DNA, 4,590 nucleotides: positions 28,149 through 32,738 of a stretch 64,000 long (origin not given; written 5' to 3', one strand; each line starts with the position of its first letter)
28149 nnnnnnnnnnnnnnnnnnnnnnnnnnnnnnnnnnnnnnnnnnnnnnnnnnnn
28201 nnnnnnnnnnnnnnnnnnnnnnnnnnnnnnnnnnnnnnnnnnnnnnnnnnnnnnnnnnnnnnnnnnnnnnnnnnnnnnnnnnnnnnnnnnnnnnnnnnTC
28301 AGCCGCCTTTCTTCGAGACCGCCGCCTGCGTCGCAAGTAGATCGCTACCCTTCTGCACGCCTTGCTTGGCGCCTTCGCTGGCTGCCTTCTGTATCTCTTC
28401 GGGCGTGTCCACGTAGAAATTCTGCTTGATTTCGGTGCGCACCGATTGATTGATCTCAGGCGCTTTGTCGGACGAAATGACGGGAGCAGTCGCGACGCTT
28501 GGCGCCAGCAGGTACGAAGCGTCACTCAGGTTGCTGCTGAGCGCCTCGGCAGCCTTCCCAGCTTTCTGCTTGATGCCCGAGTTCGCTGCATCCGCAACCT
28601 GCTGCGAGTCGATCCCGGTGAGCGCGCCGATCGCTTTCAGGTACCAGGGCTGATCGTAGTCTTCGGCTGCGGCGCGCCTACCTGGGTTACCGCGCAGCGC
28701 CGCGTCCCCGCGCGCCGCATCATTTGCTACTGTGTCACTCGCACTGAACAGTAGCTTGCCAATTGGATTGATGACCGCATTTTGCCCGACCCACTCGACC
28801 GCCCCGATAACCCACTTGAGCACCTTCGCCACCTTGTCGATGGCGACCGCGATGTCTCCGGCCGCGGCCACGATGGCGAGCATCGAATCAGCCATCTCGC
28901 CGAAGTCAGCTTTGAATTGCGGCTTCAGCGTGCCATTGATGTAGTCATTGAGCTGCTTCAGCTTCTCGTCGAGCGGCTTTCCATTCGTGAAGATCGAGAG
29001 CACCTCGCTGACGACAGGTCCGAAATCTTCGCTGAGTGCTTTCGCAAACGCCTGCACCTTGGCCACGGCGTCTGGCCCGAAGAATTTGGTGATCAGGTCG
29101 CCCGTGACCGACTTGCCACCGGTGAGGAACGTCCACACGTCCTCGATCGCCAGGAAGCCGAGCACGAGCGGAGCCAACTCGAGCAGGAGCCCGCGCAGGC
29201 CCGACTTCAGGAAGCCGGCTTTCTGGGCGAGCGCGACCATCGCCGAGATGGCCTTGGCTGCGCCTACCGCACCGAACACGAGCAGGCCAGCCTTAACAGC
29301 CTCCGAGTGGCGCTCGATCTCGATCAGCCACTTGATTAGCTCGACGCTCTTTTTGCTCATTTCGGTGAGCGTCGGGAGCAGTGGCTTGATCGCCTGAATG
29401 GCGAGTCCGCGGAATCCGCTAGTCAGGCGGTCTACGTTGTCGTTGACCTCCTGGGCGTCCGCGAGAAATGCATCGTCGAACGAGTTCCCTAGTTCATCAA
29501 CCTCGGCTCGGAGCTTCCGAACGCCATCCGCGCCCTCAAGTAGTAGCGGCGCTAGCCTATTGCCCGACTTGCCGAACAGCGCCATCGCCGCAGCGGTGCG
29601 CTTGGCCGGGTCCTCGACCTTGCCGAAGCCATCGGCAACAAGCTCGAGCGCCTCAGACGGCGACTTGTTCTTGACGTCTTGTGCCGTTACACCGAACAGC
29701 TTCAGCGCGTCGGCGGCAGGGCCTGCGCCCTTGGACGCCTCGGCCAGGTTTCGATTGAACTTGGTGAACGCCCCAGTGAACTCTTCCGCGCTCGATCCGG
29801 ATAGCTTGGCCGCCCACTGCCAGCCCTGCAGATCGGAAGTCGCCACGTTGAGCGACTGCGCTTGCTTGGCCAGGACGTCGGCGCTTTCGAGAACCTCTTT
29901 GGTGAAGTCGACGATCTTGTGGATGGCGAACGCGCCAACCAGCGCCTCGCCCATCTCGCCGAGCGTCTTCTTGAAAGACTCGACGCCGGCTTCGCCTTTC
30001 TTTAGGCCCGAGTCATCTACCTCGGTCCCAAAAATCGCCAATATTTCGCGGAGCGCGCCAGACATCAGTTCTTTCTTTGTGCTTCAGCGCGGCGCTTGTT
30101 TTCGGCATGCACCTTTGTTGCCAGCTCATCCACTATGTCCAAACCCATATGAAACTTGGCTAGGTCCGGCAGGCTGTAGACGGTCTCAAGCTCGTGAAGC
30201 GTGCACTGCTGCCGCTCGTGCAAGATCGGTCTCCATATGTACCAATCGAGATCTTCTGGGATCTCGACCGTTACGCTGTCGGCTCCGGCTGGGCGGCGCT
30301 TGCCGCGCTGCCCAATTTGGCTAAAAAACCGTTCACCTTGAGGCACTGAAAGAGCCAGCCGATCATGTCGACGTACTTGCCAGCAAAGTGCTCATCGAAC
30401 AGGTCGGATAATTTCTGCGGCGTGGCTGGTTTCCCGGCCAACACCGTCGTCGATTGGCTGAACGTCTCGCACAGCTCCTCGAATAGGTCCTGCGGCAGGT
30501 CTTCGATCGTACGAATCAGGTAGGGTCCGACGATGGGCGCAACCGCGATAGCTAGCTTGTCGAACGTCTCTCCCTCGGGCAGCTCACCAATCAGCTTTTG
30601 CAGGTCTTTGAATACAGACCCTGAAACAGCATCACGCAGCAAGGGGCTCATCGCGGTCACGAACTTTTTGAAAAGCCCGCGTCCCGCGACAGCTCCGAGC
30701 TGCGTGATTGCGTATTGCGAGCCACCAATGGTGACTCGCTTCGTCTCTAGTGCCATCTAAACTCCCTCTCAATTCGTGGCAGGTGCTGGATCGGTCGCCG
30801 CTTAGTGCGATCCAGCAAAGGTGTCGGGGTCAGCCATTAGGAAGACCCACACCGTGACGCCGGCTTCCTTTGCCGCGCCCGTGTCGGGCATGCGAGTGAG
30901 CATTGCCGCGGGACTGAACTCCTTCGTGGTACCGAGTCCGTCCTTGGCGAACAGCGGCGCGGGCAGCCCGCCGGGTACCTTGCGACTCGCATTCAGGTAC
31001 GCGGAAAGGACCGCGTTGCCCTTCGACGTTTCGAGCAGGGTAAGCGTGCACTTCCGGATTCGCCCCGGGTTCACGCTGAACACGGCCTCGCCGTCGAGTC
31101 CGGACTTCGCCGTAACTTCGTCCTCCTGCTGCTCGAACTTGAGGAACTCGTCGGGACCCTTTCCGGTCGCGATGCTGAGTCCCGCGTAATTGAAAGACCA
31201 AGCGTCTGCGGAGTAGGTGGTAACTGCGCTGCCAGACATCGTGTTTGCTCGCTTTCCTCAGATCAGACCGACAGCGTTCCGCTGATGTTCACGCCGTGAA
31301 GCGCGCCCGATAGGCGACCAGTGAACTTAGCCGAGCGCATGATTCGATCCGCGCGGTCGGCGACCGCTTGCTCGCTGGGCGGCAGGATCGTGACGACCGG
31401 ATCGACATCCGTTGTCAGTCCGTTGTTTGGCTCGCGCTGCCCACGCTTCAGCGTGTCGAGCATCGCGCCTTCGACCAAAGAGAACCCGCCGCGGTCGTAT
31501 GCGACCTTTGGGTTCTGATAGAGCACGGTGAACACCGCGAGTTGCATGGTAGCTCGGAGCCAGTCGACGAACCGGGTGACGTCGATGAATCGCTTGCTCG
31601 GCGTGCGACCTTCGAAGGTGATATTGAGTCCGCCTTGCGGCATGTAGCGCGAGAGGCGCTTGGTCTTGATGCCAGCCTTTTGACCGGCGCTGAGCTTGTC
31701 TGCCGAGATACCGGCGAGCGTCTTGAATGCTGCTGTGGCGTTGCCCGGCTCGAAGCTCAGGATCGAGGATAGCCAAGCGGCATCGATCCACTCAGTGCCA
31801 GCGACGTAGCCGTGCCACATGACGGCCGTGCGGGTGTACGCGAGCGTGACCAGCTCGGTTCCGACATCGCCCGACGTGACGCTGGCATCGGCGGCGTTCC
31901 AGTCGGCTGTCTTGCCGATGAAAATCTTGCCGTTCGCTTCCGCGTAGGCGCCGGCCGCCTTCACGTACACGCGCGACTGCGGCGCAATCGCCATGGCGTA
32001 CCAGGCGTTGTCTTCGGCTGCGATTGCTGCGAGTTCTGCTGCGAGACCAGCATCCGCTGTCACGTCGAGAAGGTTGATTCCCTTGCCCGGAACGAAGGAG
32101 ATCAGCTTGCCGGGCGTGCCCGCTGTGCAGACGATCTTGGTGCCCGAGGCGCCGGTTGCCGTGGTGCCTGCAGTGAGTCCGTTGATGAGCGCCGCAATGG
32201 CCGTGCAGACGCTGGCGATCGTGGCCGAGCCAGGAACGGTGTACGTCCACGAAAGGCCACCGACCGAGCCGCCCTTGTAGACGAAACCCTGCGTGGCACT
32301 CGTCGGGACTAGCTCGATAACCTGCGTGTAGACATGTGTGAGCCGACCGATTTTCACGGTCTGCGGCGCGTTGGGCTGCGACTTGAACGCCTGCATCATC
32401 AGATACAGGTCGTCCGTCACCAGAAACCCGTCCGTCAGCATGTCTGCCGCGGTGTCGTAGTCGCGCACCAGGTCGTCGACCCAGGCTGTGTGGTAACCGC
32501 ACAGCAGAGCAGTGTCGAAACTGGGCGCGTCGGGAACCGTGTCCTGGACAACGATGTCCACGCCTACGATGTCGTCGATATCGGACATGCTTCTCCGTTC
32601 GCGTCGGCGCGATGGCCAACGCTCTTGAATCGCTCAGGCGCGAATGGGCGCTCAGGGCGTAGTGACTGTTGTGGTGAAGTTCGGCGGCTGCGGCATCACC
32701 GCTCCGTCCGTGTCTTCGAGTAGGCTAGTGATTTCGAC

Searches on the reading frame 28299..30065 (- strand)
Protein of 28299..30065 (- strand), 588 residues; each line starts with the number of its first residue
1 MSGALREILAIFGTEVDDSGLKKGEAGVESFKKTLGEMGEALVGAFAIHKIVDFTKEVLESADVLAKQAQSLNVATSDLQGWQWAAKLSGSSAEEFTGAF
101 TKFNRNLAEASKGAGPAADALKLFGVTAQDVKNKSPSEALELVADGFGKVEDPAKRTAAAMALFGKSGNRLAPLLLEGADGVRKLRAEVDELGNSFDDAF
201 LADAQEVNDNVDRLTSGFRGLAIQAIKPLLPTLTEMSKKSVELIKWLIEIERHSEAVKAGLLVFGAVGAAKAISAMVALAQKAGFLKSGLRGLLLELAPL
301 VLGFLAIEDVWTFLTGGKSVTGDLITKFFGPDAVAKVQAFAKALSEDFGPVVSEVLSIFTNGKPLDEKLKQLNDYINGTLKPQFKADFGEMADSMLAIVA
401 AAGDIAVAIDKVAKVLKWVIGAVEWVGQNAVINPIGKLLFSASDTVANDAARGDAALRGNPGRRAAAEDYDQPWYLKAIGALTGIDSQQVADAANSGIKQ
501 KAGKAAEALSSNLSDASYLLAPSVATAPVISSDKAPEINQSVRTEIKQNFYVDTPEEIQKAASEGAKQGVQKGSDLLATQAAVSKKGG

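Call 57: search_protein_families(library=phrogs, proteins=[window:28299-30065:-], max_evalue=0.00001)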
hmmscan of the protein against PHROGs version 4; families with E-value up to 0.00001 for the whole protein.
window:28299-30065:- (588 aa): 19 families
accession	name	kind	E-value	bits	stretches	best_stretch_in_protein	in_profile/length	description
phrog_8462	-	tail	2.5e-36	126.7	1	18-574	26-562/672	tail length tape measure protein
phrog_9483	-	tail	1.1e-31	111.1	1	56-239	63-246/657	tail length tape measure protein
phrog_13338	-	unknown function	7.7e-30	104.8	1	29-380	21-301/903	-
phrog_8125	-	tail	1.1e-28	101.6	1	32-572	69-569/578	tail length tape measure protein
phrog_2854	-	tail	1.4e-28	101.1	1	29-252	43-274/855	tail length tape measure protein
phrog_2276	-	tail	2.3e-25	90.4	1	12-504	40-529/673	tail length tape measure protein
phrog_33680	-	unknown function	4.6e-15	55.8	1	62-243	320-503/726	-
phrog_9388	-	unknown function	8.7e-15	55.4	1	5-244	5-238/615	-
phrog_9570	-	tail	2.2e-14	54.3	1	20-248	55-292/689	tail length tape measure protein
phrog_22443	-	unknown function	7.8e-13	48.4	1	9-287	9-297/1064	-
phrog_12506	-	tail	2.5e-10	41.2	1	5-150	6-151/218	tail length tape measure protein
phrog_2013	-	tail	2.5e-10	40.7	1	51-283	77-305/657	lytic tail protein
phrog_12278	-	tail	4.1e-09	37.2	1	19-260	21-259/448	tail fiber protein/ lysozyme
phrog_991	-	tail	3.5e-07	29.1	1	51-419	359-803/1966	tail length tape measure protein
phrog_3824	-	unknown function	9.9e-07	29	1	26-262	50-282/750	-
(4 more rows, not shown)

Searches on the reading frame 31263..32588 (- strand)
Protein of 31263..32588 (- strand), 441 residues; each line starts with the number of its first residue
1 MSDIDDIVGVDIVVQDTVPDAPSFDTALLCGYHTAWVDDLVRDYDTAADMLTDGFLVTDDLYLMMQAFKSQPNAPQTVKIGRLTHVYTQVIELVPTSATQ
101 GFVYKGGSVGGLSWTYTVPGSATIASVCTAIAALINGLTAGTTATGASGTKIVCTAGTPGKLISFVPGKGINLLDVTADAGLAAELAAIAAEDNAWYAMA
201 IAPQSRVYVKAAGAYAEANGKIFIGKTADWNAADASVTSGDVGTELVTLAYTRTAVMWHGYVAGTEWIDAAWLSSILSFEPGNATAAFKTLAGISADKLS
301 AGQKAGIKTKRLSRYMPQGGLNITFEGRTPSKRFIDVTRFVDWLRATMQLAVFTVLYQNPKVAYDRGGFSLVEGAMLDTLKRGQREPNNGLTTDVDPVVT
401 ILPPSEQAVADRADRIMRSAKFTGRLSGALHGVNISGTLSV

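Call 57: search_protein_families(library=phrogs, proteins=[window:31263-32588:-], max_evalue=0.00001)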
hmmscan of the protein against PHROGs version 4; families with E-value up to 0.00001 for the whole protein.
window:31263-32588:- (441 aa): 2 families
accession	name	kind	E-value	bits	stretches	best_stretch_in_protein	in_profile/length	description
phrog_205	-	tail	2e-69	235.6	1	3-439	14-432/455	tail sheath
phrog_9590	-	unknown function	2.1e-25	90.7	1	283-440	212-373/377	-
